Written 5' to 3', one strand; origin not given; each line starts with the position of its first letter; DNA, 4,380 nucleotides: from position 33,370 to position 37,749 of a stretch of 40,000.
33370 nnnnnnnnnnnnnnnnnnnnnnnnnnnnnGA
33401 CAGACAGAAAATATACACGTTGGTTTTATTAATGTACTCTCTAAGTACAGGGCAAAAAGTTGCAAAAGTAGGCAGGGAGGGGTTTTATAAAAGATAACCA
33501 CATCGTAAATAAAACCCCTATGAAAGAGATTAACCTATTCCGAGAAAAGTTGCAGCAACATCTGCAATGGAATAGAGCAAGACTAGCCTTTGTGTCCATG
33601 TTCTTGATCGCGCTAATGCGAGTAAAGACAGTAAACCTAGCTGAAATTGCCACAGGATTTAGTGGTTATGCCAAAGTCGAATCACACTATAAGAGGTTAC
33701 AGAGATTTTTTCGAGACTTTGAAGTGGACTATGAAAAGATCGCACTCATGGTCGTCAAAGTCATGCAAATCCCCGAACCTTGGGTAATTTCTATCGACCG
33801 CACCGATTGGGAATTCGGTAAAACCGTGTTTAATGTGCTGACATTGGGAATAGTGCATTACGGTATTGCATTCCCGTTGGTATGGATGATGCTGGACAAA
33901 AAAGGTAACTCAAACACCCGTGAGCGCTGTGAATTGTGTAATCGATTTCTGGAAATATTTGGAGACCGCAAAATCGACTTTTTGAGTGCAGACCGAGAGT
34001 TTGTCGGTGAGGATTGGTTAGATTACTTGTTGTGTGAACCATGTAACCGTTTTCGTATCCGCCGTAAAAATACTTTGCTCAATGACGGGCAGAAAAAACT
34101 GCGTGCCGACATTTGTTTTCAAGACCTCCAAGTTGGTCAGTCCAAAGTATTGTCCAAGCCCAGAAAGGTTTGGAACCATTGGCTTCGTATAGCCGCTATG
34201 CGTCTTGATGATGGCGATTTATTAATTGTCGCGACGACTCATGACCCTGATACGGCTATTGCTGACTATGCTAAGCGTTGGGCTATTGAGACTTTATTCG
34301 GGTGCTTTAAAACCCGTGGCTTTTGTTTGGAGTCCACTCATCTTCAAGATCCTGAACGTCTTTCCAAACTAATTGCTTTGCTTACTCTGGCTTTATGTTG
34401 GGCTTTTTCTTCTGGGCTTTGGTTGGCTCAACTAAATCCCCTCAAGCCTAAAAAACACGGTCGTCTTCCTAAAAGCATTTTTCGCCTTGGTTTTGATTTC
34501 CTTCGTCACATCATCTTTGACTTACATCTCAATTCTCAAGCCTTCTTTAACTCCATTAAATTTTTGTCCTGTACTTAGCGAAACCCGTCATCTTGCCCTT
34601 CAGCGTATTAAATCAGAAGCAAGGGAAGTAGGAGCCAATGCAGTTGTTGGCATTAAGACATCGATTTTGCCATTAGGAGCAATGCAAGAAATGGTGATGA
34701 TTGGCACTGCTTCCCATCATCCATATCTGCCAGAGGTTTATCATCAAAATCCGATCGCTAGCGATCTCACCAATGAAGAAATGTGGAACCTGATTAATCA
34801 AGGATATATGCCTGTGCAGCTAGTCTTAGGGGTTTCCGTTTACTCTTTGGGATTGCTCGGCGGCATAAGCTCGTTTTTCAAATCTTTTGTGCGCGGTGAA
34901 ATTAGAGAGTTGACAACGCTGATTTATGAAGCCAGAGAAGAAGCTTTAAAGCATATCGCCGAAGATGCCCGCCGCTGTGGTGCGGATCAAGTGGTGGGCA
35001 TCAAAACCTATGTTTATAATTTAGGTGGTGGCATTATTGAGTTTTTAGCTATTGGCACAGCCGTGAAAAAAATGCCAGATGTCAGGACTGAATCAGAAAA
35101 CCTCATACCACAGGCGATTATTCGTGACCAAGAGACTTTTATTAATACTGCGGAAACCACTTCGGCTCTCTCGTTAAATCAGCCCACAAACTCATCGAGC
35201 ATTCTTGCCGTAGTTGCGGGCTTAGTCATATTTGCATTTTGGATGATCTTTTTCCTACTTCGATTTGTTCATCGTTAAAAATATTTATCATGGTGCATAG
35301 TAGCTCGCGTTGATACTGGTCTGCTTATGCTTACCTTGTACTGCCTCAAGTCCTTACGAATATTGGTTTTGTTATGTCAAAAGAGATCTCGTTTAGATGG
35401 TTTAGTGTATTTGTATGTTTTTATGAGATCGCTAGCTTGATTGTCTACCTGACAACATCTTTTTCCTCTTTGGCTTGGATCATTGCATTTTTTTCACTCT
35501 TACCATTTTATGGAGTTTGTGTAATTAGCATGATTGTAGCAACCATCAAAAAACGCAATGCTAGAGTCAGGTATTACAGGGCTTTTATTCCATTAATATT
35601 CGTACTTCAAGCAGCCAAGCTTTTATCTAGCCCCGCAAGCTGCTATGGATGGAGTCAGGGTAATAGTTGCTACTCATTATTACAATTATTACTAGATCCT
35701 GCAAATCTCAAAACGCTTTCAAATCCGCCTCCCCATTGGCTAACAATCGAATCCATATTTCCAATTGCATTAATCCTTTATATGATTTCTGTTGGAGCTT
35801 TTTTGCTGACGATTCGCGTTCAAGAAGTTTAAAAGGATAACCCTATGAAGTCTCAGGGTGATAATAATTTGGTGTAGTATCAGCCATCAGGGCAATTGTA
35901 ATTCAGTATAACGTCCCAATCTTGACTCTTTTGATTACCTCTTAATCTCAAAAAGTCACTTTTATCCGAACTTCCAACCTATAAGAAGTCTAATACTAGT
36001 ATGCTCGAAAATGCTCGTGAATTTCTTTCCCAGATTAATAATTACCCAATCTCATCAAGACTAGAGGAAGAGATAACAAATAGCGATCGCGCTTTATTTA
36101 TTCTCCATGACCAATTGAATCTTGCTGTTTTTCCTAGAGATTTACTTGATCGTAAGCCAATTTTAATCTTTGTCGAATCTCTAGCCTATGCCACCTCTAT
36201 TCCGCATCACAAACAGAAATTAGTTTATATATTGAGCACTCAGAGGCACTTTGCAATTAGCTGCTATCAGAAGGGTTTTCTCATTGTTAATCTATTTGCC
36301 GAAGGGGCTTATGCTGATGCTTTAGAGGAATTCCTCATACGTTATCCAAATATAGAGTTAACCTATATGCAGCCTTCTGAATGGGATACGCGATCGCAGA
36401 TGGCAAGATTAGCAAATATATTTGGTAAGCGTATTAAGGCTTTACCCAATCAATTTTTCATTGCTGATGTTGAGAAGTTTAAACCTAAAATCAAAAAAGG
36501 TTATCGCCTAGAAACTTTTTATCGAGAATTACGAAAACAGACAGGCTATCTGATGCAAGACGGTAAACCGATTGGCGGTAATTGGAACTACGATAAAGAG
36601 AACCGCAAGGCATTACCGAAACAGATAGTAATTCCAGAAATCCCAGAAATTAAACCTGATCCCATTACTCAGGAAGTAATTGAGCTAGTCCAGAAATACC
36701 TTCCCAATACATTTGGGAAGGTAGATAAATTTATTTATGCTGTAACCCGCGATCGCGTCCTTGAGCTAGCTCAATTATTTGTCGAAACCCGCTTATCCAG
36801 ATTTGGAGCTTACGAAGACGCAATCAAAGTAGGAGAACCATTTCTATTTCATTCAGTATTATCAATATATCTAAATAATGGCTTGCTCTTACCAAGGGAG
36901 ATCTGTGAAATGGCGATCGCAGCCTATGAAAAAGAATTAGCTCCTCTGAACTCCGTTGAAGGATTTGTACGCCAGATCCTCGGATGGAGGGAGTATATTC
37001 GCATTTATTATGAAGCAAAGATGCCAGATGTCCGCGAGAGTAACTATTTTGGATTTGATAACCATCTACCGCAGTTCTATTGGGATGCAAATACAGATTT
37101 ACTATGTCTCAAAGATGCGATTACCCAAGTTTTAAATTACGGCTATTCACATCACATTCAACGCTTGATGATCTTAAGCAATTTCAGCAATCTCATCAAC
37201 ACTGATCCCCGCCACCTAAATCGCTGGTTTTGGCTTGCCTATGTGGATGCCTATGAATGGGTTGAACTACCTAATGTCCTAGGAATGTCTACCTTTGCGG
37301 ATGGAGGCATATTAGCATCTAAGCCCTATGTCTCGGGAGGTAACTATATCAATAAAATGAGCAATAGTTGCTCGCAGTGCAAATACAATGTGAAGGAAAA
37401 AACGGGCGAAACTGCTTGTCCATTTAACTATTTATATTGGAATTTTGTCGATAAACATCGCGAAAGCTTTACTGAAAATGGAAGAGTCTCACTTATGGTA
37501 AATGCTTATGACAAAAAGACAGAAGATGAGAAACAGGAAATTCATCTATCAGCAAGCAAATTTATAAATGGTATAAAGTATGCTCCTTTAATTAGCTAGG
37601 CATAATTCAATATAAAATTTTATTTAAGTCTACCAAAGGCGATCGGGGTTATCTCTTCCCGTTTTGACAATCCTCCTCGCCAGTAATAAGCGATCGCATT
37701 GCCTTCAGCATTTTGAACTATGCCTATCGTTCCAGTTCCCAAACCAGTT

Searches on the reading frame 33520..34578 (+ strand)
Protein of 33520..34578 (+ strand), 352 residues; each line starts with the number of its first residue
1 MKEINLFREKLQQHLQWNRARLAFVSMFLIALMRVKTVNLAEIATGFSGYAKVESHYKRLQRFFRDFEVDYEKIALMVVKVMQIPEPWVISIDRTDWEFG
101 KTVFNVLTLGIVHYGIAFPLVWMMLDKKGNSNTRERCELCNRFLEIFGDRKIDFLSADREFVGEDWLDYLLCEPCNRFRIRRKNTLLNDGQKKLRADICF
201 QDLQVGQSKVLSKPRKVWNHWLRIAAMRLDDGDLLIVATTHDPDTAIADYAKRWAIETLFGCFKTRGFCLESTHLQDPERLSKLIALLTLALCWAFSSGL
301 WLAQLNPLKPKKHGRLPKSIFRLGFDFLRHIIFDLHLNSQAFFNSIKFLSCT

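Call 26: search_protein_families(library=pfam, proteins=[window:33520-34578:+], max_evalue=0.01)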
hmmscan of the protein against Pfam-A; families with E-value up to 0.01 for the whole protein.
window:33520-34578:+ (352 aa): 2 families
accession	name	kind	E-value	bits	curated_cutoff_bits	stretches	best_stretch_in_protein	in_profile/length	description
PF01609.27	DDE_Tnp_1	-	1.1e-11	45.3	23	1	87-294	4-200/200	Transposase DDE domain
PF05493.18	ATP_synt_H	-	0.0051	17.7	25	0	280-308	27-55/62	ATP synthase subunit H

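Call 102: search_protein_families(library=padloc, proteins=[window:33520-34578:+], max_evalue=0.1)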
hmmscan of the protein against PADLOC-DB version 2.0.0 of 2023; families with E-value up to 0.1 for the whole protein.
window:33520-34578:+ (352 aa): 0 families

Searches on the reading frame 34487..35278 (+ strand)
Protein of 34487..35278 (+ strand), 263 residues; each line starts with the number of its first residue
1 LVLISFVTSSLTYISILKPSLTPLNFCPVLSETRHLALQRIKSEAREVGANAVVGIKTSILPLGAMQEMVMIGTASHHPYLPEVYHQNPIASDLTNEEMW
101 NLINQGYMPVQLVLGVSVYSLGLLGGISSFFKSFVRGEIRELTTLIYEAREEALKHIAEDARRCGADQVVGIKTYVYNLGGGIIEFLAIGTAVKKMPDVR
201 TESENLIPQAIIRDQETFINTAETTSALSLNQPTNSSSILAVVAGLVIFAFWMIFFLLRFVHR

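Call 26: search_protein_families(library=pfam, proteins=[window:34487-35278:+], max_evalue=0.01)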
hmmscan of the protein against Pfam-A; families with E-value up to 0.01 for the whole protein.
window:34487-35278:+ (263 aa): 2 families
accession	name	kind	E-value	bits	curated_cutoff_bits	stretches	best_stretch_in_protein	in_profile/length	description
PF01906.23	YbjQ_1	-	3.7e-26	92.2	23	2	111-194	19-102/103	Putative heavy-metal-binding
PF23025.1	YbjQ_2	-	8.7e-05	23.2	29.1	0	39-75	62-98/103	C2 domain-containing protein 5, YbjQ-like domain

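Call 102: search_protein_families(library=padloc, proteins=[window:34487-35278:+], max_evalue=0.1)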
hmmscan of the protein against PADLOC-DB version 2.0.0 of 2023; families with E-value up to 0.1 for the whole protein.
window:34487-35278:+ (263 aa): 0 families

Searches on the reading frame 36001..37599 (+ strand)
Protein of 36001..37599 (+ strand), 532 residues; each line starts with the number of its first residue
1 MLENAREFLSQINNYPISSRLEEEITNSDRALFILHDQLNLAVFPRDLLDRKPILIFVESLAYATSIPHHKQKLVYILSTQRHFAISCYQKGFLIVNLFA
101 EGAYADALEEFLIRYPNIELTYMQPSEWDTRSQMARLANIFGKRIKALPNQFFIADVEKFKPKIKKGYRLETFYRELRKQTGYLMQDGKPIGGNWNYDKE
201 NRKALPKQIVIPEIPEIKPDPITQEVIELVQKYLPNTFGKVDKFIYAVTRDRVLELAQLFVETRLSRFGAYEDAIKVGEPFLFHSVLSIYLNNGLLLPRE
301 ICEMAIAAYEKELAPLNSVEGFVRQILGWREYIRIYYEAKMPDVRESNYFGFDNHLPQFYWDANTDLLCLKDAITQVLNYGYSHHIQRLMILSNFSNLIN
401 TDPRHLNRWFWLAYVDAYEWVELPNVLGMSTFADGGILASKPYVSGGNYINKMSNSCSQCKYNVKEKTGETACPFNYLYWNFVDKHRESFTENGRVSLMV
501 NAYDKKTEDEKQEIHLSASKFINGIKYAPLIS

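Call 26: search_protein_families(library=pfam, proteins=[window:36001-37599:+], max_evalue=0.01)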
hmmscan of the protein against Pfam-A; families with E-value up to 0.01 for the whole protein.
window:36001-37599:+ (532 aa): 1 family
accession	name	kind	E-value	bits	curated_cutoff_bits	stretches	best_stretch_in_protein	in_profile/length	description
PF04244.19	DPRP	-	1.9e-53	182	22.1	1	33-246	2-224/224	Deoxyribodipyrimidine photo-lyase-related protein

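Call 102: search_protein_families(library=padloc, proteins=[window:36001-37599:+], max_evalue=0.1)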
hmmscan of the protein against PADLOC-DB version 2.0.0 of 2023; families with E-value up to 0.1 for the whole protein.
window:36001-37599:+ (532 aa): 0 families
